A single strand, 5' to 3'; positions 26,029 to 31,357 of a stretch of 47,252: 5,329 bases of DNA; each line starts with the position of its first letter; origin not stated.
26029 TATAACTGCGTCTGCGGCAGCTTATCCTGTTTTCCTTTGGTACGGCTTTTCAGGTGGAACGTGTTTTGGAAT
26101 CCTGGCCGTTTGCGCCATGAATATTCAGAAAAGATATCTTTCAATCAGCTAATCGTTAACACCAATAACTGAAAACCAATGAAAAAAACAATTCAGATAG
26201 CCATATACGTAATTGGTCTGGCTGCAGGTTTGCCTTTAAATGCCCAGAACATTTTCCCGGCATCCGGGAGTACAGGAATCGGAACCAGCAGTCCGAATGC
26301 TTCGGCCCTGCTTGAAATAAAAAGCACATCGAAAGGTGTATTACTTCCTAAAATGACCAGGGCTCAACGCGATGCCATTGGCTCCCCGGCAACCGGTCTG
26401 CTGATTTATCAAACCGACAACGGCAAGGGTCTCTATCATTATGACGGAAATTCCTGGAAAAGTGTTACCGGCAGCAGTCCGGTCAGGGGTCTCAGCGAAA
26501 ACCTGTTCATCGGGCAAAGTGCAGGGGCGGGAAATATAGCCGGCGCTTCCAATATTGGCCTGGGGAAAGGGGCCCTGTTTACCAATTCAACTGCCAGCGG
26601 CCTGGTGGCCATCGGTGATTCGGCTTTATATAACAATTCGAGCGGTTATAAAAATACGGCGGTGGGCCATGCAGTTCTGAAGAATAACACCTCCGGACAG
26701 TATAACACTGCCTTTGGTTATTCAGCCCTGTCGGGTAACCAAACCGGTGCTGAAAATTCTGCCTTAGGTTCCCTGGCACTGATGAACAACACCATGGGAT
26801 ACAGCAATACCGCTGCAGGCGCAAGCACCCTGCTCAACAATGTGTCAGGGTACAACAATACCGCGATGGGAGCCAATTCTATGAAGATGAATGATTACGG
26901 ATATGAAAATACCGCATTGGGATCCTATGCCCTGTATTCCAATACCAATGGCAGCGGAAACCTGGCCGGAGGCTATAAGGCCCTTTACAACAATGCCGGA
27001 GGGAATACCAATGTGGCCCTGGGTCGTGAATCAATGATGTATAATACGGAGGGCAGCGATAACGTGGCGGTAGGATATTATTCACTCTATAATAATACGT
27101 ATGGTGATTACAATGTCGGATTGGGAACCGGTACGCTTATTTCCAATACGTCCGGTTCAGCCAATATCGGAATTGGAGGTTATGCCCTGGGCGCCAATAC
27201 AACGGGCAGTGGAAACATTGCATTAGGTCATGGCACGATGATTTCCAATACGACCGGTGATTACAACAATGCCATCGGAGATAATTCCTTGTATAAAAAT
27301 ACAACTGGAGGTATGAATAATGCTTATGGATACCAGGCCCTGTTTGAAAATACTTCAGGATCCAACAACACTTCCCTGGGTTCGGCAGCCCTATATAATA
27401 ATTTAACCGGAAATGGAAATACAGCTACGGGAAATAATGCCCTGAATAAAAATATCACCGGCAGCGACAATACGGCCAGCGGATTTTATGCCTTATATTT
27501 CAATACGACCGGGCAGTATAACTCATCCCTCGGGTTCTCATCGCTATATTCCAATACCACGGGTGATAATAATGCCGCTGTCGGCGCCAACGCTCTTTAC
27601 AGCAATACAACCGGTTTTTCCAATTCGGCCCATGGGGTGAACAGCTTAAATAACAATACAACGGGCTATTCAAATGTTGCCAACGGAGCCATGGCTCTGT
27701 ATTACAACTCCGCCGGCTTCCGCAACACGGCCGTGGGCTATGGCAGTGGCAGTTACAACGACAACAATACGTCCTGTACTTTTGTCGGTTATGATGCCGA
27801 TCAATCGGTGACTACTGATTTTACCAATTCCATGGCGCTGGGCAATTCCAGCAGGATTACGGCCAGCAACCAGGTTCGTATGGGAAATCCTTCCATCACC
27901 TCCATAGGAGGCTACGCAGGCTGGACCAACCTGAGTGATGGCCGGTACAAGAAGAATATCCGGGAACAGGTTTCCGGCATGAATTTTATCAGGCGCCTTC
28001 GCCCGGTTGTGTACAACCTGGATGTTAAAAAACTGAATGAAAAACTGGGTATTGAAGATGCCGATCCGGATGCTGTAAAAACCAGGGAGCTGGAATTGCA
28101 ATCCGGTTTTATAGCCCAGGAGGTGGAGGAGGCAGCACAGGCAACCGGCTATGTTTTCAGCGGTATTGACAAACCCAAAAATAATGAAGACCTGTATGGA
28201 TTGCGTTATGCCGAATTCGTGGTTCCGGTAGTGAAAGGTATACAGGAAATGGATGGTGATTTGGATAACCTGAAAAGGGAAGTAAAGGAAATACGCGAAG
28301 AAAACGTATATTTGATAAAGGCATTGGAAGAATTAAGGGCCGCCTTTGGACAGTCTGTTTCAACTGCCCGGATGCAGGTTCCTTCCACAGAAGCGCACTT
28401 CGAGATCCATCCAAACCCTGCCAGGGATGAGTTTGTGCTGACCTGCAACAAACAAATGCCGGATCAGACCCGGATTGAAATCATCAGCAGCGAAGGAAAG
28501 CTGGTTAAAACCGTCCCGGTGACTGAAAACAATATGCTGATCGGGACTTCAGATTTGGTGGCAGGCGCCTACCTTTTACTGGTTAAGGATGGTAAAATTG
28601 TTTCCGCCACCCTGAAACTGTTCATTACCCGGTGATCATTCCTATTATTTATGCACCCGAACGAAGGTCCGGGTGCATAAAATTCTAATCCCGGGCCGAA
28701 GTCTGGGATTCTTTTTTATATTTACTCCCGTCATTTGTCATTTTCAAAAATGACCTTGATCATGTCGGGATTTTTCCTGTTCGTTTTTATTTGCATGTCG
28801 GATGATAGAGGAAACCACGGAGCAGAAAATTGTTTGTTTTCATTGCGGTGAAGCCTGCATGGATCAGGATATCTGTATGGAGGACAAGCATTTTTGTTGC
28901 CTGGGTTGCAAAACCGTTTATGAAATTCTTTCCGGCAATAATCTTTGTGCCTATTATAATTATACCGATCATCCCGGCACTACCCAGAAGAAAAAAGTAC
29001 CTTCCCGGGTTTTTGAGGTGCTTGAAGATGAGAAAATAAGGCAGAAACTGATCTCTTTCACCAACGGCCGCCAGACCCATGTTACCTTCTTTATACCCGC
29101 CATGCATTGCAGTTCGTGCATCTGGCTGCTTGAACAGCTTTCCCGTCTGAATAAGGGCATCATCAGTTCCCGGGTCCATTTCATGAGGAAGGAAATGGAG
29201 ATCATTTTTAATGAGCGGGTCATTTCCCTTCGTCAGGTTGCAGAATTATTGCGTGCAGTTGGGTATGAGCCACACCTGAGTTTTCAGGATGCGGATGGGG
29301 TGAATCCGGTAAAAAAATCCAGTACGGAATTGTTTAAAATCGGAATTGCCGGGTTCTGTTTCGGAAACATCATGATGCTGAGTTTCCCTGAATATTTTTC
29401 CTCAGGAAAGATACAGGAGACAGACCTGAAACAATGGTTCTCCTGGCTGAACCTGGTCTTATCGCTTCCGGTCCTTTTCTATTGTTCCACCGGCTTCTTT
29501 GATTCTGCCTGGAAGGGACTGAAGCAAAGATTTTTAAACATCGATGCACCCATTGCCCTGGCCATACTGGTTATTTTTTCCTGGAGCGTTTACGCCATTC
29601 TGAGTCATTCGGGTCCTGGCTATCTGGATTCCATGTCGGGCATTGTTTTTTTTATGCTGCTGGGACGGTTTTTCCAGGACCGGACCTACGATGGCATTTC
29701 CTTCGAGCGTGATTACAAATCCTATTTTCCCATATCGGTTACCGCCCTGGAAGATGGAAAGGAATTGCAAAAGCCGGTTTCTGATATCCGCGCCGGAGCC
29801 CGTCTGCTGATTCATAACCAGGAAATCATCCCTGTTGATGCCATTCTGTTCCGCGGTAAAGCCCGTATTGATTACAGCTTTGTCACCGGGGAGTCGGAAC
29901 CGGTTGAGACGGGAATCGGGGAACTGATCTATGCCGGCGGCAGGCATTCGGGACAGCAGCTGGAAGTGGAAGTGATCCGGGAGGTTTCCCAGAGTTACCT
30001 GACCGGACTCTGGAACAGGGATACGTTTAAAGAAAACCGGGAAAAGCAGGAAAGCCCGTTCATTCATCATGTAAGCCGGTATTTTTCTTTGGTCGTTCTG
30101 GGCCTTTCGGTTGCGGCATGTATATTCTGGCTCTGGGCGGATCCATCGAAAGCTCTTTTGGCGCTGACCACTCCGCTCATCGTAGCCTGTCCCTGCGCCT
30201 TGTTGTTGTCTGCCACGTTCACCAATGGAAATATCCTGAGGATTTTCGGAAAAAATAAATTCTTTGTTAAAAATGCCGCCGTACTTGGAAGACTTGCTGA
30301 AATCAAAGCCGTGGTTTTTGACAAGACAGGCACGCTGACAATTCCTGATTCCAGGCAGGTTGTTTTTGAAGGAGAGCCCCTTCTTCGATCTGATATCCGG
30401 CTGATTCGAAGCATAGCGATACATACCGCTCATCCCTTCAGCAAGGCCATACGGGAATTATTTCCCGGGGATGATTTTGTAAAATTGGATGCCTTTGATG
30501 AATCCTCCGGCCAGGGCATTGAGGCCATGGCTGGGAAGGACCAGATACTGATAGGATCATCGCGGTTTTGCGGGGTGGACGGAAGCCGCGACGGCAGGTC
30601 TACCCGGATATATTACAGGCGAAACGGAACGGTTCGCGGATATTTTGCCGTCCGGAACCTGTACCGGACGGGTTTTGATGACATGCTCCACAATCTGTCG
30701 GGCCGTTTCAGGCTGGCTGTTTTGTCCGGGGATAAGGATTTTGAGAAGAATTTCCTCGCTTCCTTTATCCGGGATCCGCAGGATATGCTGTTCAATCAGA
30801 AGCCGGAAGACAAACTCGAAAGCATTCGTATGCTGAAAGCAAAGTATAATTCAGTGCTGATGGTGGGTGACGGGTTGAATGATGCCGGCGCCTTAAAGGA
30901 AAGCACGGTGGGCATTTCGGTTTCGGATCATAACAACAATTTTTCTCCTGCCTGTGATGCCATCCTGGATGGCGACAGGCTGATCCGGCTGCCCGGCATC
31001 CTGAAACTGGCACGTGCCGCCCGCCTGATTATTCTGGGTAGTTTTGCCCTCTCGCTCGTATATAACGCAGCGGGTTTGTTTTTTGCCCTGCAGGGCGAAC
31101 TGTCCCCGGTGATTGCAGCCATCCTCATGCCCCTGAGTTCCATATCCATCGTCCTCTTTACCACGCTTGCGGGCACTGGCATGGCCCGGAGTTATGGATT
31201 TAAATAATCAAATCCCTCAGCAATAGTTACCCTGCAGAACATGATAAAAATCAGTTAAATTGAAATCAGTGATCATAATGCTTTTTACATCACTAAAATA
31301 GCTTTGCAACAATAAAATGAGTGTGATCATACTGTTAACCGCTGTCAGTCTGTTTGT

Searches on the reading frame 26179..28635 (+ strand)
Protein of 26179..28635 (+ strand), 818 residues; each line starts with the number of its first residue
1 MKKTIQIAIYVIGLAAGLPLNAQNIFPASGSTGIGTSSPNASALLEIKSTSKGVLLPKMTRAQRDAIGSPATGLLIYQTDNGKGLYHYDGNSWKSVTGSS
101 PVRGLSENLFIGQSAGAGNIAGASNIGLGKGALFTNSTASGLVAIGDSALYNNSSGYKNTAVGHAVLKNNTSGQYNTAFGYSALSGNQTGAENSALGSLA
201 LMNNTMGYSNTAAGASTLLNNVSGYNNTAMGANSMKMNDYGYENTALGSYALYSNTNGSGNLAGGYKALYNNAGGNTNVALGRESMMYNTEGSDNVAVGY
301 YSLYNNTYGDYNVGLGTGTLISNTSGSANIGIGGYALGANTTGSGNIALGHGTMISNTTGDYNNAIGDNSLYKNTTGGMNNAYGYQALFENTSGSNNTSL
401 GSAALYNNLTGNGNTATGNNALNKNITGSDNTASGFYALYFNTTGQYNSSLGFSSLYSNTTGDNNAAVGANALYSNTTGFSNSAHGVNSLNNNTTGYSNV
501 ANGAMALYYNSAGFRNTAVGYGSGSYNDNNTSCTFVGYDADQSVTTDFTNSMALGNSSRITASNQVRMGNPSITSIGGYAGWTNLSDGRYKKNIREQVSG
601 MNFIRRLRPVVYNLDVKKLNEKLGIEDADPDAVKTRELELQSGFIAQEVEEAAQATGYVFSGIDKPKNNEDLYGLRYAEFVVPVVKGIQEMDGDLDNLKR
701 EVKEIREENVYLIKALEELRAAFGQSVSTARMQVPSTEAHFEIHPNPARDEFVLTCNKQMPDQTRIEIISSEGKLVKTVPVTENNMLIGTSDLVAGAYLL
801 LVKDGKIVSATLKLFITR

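Call 4: search_protein_families(library=pfam, proteins=[window:26179-28635:+])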
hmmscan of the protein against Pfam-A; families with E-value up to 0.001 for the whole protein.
window:26179-28635:+ (818 aa): 2 families
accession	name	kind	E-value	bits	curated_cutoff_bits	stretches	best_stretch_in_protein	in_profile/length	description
PF13884.11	Peptidase_S74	-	1.9e-08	34.9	22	1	586-657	1-57/58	Chaperone of endosialidase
PF18962.6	Por_Secre_tail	-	3.2e-08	34.2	27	1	743-809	1-69/75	Secretion system C-terminal sorting domain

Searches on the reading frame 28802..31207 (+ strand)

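Call 4: search_protein_families(library=pfam, proteins=[window:28802-31207:+])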
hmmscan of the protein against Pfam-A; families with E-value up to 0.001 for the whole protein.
window:28802-31207:+ (801 aa): 4 families
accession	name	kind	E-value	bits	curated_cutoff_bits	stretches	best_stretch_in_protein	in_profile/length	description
PF00122.25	E1-E2_ATPase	-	9.1e-31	107.2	28.1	1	310-479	4-175/181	E1-E2 ATPase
PF00702.32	Hydrolase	-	3.3e-16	60.7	26.4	1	501-700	1-189/191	haloacid dehalogenase-like hydrolase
PF12156.14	ATPase-cat_bd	-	9.7e-12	45.9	27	1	12-85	2-83/86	Putative metal-binding domain of cation transport ATPase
PF00403.32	HMA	-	0.0001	23.1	24.8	1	95-156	1-62/62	Heavy-metal-associated domain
